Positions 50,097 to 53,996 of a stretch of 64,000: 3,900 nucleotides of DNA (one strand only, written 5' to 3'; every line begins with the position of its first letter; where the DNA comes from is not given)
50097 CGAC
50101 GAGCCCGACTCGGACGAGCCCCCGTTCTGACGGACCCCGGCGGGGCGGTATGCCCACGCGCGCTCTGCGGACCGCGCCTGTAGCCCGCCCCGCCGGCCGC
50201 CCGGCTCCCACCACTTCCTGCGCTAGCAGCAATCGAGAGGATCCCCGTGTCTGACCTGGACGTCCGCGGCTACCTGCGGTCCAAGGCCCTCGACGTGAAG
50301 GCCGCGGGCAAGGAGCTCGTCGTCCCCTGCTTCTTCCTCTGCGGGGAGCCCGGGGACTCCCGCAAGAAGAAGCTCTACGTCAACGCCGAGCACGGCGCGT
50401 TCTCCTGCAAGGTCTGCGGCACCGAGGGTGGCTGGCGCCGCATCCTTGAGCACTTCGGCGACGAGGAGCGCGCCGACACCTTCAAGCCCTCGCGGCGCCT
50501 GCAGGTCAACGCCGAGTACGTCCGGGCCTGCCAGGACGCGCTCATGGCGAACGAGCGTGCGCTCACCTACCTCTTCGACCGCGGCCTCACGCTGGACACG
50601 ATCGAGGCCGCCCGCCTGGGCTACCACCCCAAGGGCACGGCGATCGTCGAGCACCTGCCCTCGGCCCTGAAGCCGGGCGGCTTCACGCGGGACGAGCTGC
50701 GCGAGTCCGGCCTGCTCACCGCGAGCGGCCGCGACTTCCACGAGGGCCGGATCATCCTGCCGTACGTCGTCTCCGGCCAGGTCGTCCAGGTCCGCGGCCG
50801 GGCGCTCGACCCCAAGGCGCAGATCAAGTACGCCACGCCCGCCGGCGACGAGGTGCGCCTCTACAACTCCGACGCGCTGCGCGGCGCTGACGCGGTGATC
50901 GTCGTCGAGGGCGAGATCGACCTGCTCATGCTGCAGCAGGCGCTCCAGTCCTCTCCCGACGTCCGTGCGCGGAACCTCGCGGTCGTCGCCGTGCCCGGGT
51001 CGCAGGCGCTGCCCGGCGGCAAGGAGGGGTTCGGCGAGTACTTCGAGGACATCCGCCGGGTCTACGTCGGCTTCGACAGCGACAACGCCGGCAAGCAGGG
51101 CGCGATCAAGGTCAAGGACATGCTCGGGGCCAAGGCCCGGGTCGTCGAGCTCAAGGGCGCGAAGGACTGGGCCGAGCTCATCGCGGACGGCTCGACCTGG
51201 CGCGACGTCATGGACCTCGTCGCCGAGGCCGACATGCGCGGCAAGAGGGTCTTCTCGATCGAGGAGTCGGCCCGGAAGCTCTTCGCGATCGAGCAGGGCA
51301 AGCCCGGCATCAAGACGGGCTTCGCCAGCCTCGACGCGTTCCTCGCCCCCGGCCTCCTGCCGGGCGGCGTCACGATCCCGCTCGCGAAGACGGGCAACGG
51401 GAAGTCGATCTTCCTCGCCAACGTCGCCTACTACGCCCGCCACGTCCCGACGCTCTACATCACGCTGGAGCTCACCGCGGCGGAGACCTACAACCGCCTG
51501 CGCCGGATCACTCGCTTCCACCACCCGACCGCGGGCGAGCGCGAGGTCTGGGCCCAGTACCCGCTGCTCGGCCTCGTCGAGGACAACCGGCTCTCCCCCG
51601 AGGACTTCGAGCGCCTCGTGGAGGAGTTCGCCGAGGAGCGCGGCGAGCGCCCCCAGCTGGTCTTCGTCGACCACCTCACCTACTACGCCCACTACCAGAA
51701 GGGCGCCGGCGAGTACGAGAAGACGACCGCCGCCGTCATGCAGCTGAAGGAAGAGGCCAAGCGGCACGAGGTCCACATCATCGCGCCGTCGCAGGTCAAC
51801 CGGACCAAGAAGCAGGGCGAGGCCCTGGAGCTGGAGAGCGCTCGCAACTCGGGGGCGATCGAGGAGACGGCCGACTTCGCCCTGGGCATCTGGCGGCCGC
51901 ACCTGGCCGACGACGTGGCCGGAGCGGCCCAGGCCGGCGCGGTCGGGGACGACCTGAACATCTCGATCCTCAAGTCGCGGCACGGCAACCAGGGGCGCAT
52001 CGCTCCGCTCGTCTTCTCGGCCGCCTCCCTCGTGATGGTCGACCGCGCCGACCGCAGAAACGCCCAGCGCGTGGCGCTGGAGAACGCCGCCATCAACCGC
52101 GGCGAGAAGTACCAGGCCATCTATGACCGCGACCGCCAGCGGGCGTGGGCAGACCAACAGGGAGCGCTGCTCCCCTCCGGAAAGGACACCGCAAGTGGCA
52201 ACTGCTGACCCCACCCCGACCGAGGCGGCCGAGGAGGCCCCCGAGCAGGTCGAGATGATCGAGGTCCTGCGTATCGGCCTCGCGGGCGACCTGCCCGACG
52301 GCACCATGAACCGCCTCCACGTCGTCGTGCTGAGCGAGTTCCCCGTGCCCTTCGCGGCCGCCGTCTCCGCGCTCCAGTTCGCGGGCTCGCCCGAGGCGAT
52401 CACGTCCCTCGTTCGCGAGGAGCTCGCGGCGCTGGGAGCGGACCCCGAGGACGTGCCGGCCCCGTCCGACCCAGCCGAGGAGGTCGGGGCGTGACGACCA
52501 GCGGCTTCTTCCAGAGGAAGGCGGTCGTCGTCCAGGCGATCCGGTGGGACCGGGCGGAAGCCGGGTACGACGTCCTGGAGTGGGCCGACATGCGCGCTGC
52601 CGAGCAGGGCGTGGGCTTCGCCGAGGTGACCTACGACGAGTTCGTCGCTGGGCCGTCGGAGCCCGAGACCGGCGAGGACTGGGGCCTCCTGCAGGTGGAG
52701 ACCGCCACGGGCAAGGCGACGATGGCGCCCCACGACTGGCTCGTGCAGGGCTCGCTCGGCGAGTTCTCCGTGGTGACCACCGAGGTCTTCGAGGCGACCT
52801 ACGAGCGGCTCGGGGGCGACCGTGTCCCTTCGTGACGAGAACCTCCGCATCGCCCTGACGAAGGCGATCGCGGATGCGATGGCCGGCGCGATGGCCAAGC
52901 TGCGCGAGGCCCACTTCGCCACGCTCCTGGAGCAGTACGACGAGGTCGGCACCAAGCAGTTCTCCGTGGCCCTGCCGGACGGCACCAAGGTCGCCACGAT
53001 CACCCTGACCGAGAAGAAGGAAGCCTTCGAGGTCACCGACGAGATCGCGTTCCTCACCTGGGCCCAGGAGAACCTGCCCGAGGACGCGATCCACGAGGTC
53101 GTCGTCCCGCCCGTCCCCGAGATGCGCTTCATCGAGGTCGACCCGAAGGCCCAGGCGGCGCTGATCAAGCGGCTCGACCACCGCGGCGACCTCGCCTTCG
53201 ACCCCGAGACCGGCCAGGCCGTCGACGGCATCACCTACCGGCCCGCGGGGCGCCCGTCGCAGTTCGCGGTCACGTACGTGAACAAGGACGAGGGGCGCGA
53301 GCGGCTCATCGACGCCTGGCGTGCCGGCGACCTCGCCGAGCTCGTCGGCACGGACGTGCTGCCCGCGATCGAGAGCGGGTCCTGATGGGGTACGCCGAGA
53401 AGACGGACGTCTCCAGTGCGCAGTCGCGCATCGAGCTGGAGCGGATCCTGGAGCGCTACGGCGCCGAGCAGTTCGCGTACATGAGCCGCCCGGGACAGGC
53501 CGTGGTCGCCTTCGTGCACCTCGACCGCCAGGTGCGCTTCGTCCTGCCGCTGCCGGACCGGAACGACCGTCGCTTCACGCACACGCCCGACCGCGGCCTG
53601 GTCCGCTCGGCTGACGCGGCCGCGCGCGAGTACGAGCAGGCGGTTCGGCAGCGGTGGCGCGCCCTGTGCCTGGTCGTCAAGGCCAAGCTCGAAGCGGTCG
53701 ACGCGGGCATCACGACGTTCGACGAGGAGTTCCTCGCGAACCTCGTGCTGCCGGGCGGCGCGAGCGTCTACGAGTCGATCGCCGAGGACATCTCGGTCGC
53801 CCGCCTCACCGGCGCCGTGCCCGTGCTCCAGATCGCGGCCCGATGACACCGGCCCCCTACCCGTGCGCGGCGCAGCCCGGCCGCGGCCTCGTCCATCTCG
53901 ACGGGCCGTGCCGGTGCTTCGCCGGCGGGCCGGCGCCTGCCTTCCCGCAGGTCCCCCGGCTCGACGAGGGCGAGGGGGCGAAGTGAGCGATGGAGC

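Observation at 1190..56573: Genome-wide 18-bp inverted-repeat operator family, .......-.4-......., in at least 12 copies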

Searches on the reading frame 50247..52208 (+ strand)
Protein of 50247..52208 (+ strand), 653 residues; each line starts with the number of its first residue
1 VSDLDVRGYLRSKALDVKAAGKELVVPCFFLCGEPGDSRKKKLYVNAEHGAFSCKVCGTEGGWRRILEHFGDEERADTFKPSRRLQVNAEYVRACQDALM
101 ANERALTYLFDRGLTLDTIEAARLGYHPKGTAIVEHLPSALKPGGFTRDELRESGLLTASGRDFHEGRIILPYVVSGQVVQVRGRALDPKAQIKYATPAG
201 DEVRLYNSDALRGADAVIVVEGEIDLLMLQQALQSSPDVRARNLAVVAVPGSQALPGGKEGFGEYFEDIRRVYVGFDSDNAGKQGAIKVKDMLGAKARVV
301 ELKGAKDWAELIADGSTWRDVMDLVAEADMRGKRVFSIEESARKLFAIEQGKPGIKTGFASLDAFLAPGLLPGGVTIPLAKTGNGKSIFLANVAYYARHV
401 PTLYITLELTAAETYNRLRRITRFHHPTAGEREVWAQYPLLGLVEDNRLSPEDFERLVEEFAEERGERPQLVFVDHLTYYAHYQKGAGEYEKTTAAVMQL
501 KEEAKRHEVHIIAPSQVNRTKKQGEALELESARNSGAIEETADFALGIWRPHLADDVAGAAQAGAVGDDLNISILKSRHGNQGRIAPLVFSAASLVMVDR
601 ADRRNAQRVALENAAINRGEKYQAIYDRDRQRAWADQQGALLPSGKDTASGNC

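Call 20: search_protein_families(library=pfam, proteins=[window:50247-52208:+], max_evalue=0.01)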
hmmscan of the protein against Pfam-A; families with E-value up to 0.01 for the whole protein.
window:50247-52208:+ (653 aa): 6 families
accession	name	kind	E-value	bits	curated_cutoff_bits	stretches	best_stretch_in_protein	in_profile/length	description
PF03796.21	DnaB_C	-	1.8e-17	64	27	2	452-586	115-243/255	DnaB-like helicase C terminal domain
PF08275.17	DNAG_N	-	3.8e-10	40.4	26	1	102-196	11-107/128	DNA primase catalytic core, N-terminal domain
PF13155.12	Toprim_2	-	4.7e-07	30.5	22.1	1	218-312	1-88/88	Toprim-like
PF13481.12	AAA_25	-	2.9e-06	27.5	27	1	366-518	25-191/195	AAA domain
PF13662.12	Toprim_4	-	0.00035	21.2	25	1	216-298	2-82/85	Toprim domain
PF20469.4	OLD-like_TOPRIM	-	0.0074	17.2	23.2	0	214-254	3-45/67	Overcoming lysogenization defect protein-like, TOPRIM domain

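Call 34: find_related_loci(query=window:50247-52208:+, collection=viral_contigs, flank=10000)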
Query window:50247-52208:+ (653 aa) in viral_contigs; peptide patterns used: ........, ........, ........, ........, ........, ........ (x = any residue, [..] = any of these).
11 stretches matched a pattern; 2 encode a relative of the query (tblastn E <= 1e-3); 2 distinct loci.
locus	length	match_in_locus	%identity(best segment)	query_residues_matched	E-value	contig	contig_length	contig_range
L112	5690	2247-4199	72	1-652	0e+0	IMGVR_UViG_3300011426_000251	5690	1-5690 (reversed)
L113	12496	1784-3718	70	1-647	0e+0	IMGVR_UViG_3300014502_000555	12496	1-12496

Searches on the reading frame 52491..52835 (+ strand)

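Call 20: search_protein_families(library=pfam, proteins=[window:52491-52835:+], max_evalue=0.01)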
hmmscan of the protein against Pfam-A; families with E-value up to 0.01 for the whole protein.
window:52491-52835:+ (114 aa): 0 families

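Call 55: search_protein_families(library=phrogs, proteins=[window:52491-52835:+], max_evalue=0.01)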
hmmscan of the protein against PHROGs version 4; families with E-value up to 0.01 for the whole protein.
window:52491-52835:+ (114 aa): 5 families
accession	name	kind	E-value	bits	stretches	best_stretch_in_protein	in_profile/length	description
phrog_1810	-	unknown function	1.5e-13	52.1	1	1-106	4-91/166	-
phrog_419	-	unknown function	1.8e-12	48.3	1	1-107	38-123/300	-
phrog_4159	-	other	0.00019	21.8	1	63-108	40-84/270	nucleotide pyrophosphohydrolase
phrog_6363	-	unknown function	0.00032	22.2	1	7-106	4-98/99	-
phrog_4502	-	unknown function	0.0075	17.3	1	7-107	4-86/190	-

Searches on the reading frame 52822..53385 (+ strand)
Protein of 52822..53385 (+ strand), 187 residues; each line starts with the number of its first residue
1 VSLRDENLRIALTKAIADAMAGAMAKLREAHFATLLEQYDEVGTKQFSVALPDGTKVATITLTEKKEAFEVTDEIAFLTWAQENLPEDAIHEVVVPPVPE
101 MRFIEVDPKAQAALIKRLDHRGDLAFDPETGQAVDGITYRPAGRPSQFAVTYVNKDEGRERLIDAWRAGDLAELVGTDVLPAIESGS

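Call 21: search_protein_families(library=pfam, proteins=[window:52822-53385:+], max_evalue=0.01)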
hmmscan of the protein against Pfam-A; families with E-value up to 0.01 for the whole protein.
window:52822-53385:+ (187 aa): 0 families

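Call 55: search_protein_families(library=phrogs, proteins=[window:52822-53385:+], max_evalue=0.01)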
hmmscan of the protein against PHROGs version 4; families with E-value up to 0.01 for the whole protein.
window:52822-53385:+ (187 aa): 2 families
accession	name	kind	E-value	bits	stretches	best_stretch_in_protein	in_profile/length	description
phrog_11955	-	unknown function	6.7e-21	75.9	1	2-175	23-191/201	-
phrog_2205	-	DNA, RNA and nucleotide metabolism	0.0067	16.8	0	49-143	98-175/183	Mu Gam-like end protection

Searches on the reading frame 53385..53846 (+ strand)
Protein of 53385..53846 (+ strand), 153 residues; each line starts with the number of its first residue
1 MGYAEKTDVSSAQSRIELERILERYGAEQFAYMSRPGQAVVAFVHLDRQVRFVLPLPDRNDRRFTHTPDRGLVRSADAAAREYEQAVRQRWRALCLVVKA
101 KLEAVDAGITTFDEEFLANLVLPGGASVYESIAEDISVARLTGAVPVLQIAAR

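Call 21: search_protein_families(library=pfam, proteins=[window:53385-53846:+], max_evalue=0.01)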
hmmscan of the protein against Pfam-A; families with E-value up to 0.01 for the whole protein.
window:53385-53846:+ (153 aa): 0 families

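Call 55: search_protein_families(library=phrogs, proteins=[window:53385-53846:+], max_evalue=0.01)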
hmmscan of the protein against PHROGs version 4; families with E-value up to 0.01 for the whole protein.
window:53385-53846:+ (153 aa): 1 family
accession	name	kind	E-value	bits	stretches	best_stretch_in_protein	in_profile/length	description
phrog_17260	-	unknown function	3.7e-55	187.1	1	2-148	3-148/158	-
